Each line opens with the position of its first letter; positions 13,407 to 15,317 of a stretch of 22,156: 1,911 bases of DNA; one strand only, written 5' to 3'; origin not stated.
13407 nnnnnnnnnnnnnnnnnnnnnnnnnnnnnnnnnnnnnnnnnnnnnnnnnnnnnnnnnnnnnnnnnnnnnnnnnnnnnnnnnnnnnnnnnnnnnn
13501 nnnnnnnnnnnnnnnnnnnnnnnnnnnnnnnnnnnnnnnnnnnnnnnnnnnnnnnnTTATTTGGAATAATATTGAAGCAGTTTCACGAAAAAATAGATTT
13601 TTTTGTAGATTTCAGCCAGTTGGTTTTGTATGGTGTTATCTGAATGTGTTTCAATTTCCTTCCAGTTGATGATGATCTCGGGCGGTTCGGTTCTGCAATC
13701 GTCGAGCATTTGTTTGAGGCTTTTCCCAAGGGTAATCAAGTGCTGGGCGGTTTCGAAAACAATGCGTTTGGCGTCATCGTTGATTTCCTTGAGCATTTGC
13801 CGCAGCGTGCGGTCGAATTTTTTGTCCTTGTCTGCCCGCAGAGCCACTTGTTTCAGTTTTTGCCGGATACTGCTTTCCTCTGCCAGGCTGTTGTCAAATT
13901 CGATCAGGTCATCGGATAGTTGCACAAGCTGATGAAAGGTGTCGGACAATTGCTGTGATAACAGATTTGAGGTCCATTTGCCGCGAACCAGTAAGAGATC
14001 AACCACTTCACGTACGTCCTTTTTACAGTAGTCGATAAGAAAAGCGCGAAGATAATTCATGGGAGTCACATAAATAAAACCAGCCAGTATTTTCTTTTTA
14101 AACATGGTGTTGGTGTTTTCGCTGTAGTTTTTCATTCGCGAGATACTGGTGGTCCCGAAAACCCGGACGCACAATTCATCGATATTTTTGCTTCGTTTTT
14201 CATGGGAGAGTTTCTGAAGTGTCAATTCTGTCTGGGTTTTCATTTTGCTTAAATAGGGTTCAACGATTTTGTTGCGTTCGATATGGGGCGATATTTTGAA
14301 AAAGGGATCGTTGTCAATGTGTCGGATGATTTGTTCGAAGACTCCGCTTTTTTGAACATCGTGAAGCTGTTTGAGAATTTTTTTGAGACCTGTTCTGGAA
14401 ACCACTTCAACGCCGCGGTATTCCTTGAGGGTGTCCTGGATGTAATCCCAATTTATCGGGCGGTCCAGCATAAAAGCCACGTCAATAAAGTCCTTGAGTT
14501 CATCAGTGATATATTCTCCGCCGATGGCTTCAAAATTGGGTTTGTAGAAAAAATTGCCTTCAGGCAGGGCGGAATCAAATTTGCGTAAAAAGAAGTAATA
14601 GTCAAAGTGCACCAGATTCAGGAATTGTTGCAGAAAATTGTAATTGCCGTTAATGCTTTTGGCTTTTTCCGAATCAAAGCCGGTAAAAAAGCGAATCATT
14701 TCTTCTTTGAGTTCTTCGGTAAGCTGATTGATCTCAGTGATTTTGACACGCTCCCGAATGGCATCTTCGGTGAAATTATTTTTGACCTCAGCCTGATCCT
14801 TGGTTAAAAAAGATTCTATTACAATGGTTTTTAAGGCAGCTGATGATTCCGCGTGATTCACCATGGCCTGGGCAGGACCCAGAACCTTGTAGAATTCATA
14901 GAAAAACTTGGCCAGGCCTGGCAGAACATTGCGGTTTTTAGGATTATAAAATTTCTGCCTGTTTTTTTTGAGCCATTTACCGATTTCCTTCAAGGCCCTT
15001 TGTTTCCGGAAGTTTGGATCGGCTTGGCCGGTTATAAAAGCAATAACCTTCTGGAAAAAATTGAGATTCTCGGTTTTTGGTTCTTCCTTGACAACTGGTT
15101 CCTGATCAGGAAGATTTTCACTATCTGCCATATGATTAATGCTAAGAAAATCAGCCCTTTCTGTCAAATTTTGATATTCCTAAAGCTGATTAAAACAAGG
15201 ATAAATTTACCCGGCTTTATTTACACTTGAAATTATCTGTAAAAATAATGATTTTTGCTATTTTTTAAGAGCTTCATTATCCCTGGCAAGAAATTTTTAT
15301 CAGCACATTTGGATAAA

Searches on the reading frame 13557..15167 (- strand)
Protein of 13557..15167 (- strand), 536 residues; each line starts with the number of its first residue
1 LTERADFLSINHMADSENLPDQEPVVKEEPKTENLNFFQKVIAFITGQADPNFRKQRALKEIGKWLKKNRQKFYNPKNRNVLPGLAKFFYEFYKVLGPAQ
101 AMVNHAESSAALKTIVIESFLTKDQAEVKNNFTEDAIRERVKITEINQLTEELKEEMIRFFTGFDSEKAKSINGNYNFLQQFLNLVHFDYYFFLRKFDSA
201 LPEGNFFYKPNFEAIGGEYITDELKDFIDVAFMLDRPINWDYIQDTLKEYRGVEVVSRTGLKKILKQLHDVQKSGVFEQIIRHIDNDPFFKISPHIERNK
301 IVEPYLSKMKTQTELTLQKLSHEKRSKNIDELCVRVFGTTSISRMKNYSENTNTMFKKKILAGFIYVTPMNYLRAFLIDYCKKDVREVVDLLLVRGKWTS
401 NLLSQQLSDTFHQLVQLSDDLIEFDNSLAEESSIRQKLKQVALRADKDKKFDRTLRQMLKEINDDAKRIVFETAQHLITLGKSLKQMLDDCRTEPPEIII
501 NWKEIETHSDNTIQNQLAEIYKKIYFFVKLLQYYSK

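Call 14: search_protein_families(library=pfam, proteins=[window:13557-15167:-])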
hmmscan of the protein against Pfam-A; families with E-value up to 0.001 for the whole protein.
window:13557-15167:- (536 aa): 1 family
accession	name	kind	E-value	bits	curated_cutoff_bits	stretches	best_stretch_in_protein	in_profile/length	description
PF17239.7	DUF5312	-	4.8e-10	38.9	25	1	319-530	346-552/553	Family of unknown function (DUF5312)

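Call 20: find_encoding_contigs(protein=window:13557-15167:-, flank=10000, max_places=10)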
Protein window:13557-15167:- (536 aa): no gene with exactly this product is on record in the collection.

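Call 22: find_homologous_proteins(query=window:13557-15167:-)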
Query window:13557-15167:- (536 aa): 266 proteins with E <= 0.001 among 8000 candidates; the best 120 are listed.
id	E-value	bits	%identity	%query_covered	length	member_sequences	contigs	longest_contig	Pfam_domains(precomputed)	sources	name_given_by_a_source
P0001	0.0e+0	1167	100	98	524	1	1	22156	PF17239.8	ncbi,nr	ncbi:MAG: hypothetical protein JXR70_01400 [Spirochaetales bacterium]|nr:hypothetical protein [Spiro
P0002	3.9e-218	743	62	94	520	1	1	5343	PF17239.8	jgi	jgi:hypothetical protein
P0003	1.2e-212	725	62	98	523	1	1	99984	PF17239.8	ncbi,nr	ncbi:MAG: hypothetical protein JW881_02180 [Spirochaetales bacterium]|nr:hypothetical protein [Spiro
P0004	4.1e-209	714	60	94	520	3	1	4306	PF17239.8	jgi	jgi:hypothetical protein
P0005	4.6e-207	707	61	94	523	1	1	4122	PF17239.8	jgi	jgi:hypothetical protein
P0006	1.2e-206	706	59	96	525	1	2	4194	PF17239.8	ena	-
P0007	1.1e-205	702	60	95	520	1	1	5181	PF17239.8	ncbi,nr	ncbi:MAG: hypothetical protein JXJ04_19145, partial [Spirochaetales bacterium]|nr:hypothetical prote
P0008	3.8e-205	701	62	95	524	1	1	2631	PF17239.8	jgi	jgi:hypothetical protein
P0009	5.8e-203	693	59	93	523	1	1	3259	PF17239.8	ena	-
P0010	2.5e-202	691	59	95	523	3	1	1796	PF17239.8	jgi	jgi:hypothetical protein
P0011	1.1e-194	666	58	93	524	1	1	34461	PF17239.8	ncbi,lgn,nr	ncbi:MAG: hypothetical protein JW969_14050 [Spirochaetales bacterium]|nr:hypothetical protein [Spiro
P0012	3.1e-178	612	53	93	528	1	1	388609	PF17239.8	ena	-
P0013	3.9e-177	608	51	98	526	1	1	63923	PF17239.8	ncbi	-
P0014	1.2e-174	600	53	95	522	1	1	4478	PF17239.8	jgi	jgi:hypothetical protein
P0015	9.6e-174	597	53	95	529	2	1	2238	PF17239.8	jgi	jgi:hypothetical protein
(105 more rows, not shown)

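Call 23: find_encoding_contigs(protein=P0003, flank=10000, max_places=3)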
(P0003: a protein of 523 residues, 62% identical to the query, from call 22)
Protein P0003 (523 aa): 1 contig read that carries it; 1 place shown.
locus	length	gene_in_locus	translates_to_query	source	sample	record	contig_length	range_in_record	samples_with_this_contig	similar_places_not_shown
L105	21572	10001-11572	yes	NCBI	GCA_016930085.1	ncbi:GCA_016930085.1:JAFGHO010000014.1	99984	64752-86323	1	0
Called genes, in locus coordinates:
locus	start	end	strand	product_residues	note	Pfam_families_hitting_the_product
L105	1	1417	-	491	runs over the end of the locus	PF00245:Alk_phosphatase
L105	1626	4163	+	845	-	PF11897:DUF3417, PF00343:Phosphorylase, PF28476:GlgP_C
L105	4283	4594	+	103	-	-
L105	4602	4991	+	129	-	PF07719:TPR_2 (faint), PF13174:TPR_6 (faint), PF13428:TPR_14 (faint)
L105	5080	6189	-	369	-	PF25106:VWA_4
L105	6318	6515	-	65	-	-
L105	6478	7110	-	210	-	PF00027:cNMP_binding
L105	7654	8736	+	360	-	PF26342:TP_1001_2nd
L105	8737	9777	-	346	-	PF13484:Fer4_16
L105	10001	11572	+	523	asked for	PF17239:DUF5312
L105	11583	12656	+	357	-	PF25160:LdpA_Fe-S-bd (faint), PF04015:DUF362, PF00037:Fer4 (faint), PF13187:Fer4_9, PF13237:Fer4_10, PF14697:Fer4_21, PF12838:Fer4_7 (weak), PF12837:Fer4_6 (weak), +3 more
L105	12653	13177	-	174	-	PF01035:DNA_binding_1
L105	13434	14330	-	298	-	-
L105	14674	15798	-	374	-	PF12679:ABC2_membrane_2, PF12698:ABC2_membrane_3, PF01061:ABC2_membrane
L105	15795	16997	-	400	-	PF12679:ABC2_membrane_2, PF12698:ABC2_membrane_3, PF01061:ABC2_membrane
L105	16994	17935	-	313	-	PF00005:ABC_tran, PF13304:AAA_21 (faint), PF13732:DrrA1-3_C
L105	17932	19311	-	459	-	PF02321:OEP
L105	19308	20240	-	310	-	PF00005:ABC_tran, PF13304:AAA_21 (weak)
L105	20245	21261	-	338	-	PF25919:BSH_CusB (faint), PF25917:BSH_RND, PF25973:BSH_CzcB, PF25984:BSH_YknX (faint), PF25997:BSH_YhbJ (faint), PF25881:HH_YBHG, PF25885:HH_EMRA (faint), PF25954:Beta-barrel_RND_2 (weak)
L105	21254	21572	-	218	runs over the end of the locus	PF00440:TetR_N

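Call 24: find_encoding_contigs(protein=P0011, flank=10000, max_places=3)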
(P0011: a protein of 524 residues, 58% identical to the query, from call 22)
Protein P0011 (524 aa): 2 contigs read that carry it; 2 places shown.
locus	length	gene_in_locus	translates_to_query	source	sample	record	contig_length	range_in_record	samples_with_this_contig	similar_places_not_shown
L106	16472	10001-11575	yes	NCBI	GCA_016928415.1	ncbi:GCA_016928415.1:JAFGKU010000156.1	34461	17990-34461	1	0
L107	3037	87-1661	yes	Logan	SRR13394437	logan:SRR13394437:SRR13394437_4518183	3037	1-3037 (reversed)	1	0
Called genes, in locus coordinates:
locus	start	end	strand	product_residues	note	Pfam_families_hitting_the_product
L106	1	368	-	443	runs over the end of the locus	PF01264:Chorismate_synt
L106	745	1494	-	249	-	PF00977:His_biosynth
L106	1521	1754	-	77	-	-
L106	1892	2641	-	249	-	-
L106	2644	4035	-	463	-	-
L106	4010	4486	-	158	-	-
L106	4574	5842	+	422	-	PF01546:Peptidase_M20, PF07687:M20_dimer (weak)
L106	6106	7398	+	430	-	-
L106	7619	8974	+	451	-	PF04773:FecR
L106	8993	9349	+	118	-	PF07238:PilZ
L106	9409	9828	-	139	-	PF01894:YjbQ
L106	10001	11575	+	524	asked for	PF17239:DUF5312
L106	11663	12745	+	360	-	PF04015:DUF362, PF00037:Fer4 (weak), PF13187:Fer4_9, PF13237:Fer4_10, PF14697:Fer4_21, PF12838:Fer4_7, PF25160:LdpA_Fe-S-bd (weak), PF00037:Fer4 (weak), +3 more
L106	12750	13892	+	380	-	PF09243:Rsm22 (weak), PF05175:MTS (weak), PF13649:Methyltransf_25, PF13847:Methyltransf_31, PF08241:Methyltransf_11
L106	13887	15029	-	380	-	PF00990:GGDEF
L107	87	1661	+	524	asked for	PF17239:DUF5312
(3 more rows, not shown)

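Call 25: find_encoding_contigs(protein=P0012, flank=10000, max_places=3)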
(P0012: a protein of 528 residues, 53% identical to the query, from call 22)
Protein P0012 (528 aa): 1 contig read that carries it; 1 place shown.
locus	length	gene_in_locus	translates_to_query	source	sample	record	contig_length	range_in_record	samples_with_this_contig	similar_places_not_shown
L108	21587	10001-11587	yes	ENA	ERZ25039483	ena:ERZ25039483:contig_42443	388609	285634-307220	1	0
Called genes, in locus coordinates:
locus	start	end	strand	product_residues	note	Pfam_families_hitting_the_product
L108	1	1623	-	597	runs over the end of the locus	PF06103:DUF948 (faint), PF00015:MCPsignal (faint)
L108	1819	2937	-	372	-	PF02463:SMC_N (faint), PF00005:ABC_tran, PF17912:OB_MalK, PF08402:TOBE_2 (weak)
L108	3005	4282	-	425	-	PF01547:SBP_bac_1 (weak)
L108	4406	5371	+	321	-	PF04055:Radical_SAM, PF16199:Radical_SAM_C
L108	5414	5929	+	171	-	-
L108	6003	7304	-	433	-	PF00155:Aminotran_1_2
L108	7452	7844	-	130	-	PF00072:Response_reg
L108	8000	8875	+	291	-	-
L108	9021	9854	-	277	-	PF12146:Hydrolase_4, PF00561:Abhydrolase_1, PF12697:Abhydrolase_6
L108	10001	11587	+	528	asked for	PF17239:DUF5312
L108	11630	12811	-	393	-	-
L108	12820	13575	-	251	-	PF03888:MucB_RseB, PF17131:TP_0789-like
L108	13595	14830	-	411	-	PF12704:MacB_PCD, PF02687:FtsX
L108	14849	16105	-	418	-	PF12704:MacB_PCD, PF02687:FtsX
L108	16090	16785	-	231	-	PF00005:ABC_tran, PF02463:SMC_N (faint), PF13304:AAA_21 (faint)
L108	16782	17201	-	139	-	PF00392:GntR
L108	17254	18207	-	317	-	PF01555:N6_N4_Mtase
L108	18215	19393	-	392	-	PF13167:GTP-bdg_N, PF02421:FeoB_N (faint), PF16360:GTP-bdg_M, PF01926:MMR_HSR1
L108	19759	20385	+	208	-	PF07796:DUF1638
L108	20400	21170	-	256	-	-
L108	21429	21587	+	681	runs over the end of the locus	PF03030:H_PPase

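Call 49: find_encoding_contigs(protein=P0002, flank=10000, max_places=2)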
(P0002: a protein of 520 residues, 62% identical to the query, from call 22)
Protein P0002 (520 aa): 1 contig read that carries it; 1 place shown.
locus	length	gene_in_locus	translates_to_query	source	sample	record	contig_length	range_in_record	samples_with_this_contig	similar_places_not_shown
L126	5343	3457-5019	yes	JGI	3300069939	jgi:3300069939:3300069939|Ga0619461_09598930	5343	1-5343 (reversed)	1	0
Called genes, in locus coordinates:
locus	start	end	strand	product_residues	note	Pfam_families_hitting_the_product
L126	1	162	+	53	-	?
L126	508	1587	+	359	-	PF26342:TP_1001_2nd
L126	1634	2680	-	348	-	PF13484:Fer4_16, PF27538:NosR (weak)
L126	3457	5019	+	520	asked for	PF17239:DUF5312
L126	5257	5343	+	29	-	?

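Call 50: find_encoding_contigs(protein=P0007, flank=10000, max_places=2)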
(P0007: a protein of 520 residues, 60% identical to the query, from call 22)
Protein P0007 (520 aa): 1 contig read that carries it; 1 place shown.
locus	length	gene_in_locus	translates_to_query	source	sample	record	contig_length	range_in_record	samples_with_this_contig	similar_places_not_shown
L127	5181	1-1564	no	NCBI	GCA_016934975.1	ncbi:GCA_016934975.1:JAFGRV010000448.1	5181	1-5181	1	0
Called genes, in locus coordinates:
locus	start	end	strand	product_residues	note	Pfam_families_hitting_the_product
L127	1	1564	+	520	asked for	PF17239:DUF5312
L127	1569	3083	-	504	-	PF01476:LysM, PF00801:PKD (faint), PF13529:Peptidase_C39_2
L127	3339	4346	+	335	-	PF00691:OmpA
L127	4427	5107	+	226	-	PF21155:VpsT-like_REC, PF00196:GerE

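Call 97: find_homologous_proteins(query=L105:1626-4163:+, max_evalue=1e-100)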
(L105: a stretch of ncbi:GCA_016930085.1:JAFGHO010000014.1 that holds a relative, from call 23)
Query L105:1626-4163:+ (845 aa): 7974 proteins with E <= 1e-100 among 8000 candidates; the best 120 are listed.
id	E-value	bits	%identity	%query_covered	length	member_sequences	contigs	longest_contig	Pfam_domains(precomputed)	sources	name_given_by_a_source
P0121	0.0e+0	1970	100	100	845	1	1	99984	PF11897.14,PF28476.1,PF00343.27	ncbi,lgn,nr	ncbi:MAG: alpha-glucan family phosphorylase [Spirochaetales bacterium]|nr:alpha-glucan family phosph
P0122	0.0e+0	1693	83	100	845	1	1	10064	PF11897.14,PF28476.1,PF00343.27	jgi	jgi:starch phosphorylase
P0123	0.0e+0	1480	73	100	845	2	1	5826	PF11897.14,PF28476.1,PF00343.27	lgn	-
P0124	0.0e+0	1476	72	100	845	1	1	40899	PF11897.14,PF28476.1,PF00343.27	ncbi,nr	ncbi:MAG: alpha-glucan family phosphorylase [Spirochaetales bacterium]|nr:alpha-glucan family phosph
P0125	0.0e+0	1460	72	100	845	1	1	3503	PF11897.14,PF28476.1,PF00343.27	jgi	-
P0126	0.0e+0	1451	70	100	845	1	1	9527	PF11897.14,PF28476.1,PF00343.27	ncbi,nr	ncbi:MAG: alpha-glucan family phosphorylase [Spirochaetales bacterium]|nr:alpha-glucan family phosph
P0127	0.0e+0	1446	72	100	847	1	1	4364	PF11897.14,PF28476.1,PF00343.27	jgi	-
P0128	0.0e+0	1341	65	100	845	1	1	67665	PF11897.14,PF28476.1,PF00343.27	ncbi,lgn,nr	ncbi:MAG: alpha-glucan family phosphorylase [Spirochaetales bacterium]|nr:alpha-glucan family phosph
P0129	0.0e+0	1329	66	100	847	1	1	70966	PF11897.14,PF28476.1,PF00343.27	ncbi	-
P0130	0.0e+0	1305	65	100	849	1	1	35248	PF11897.14,PF28476.1,PF00343.27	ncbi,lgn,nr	ncbi:MAG: alpha-glucan family phosphorylase [Spirochaetales bacterium]|nr:alpha-glucan family phosph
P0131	0.0e+0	1292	62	100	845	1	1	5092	PF11897.14,PF28476.1,PF00343.27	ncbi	ncbi:MAG: alpha-glucan family phosphorylase [Spirochaetota bacterium]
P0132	0.0e+0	1288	66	96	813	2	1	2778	PF11897.14,PF28476.1,PF00343.27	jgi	jgi:starch phosphorylase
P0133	0.0e+0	1282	63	100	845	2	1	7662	PF11897.14,PF28476.1,PF00343.27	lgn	-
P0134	0.0e+0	1280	63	100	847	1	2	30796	PF11897.14,PF28476.1,PF00343.27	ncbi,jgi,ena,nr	ncbi:MAG: alpha-glucan phosphorylase [Spirochaetes bacterium]|nr:MAG: alpha-glucan phosphorylase [Sp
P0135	0.0e+0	1277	62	100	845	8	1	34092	PF11897.14,PF28476.1,PF00343.27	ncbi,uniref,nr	ncbi:alpha-glucan family phosphorylase [Treponema sp. J25]|uniref:alpha-glucan family phosphorylase 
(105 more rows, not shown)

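Call 98: find_encoding_contigs(protein=P0124, flank=10000, max_places=2)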
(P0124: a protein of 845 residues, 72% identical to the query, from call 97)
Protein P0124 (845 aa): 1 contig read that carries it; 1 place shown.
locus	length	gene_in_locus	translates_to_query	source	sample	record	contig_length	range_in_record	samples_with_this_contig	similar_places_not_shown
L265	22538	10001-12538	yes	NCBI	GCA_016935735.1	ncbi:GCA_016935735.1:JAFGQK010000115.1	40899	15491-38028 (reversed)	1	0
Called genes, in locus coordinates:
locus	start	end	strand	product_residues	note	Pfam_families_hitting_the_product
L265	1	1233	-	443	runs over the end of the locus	PF13476:AAA_23, PF13555:AAA_29 (weak)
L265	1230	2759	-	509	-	PF01507:PAPS_reduct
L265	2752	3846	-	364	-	PF14072:DndB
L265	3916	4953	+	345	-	PF00155:Aminotran_1_2 (weak), PF00266:Aminotran_5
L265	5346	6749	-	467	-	PF00753:Lactamase_B (faint), PF12706:Lactamase_B_2 (faint), PF16661:Lactamase_B_6, PF10996:Beta-Casp, PF07521:RMMBL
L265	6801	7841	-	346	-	PF13424:TPR_12 (faint), PF13174:TPR_6 (faint), PF13176:TPR_7 (faint)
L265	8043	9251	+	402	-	PF00180:Iso_dh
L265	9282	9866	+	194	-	PF18917:LiaI-LiaF-like_TM1 (faint), PF22570:LiaF-TM (faint)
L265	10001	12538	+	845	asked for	PF11897:DUF3417, PF00343:Phosphorylase, PF28476:GlgP_C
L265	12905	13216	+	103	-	-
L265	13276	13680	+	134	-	PF13174:TPR_6 (faint), PF13428:TPR_14 (faint)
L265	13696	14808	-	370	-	PF20782:TssR_VWA (faint), PF00092:VWA (faint), PF25106:VWA_4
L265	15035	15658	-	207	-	PF00027:cNMP_binding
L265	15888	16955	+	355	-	PF26342:TP_1001_2nd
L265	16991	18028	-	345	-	PF00037:Fer4 (faint), PF12838:Fer4_7 (weak), PF13484:Fer4_16, PF27538:NosR (weak)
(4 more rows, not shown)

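Call 99: find_encoding_contigs(protein=P0126, flank=10000, max_places=2)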
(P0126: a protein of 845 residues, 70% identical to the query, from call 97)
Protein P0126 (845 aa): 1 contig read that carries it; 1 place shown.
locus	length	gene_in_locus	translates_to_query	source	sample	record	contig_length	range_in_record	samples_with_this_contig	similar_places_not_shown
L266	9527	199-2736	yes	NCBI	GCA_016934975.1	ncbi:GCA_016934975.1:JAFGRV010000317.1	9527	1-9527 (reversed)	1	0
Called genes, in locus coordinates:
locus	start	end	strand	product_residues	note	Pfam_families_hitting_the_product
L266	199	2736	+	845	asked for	PF11897:DUF3417, PF00343:Phosphorylase, PF28476:GlgP_C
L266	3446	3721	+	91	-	-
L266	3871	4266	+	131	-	PF13428:TPR_14 (faint)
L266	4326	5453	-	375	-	-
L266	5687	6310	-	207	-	PF00027:cNMP_binding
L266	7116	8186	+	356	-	PF26342:TP_1001_2nd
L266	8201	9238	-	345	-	PF14697:Fer4_21 (faint), PF13484:Fer4_16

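Call 100: find_encoding_contigs(protein=P0001, flank=1000, max_places=2)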
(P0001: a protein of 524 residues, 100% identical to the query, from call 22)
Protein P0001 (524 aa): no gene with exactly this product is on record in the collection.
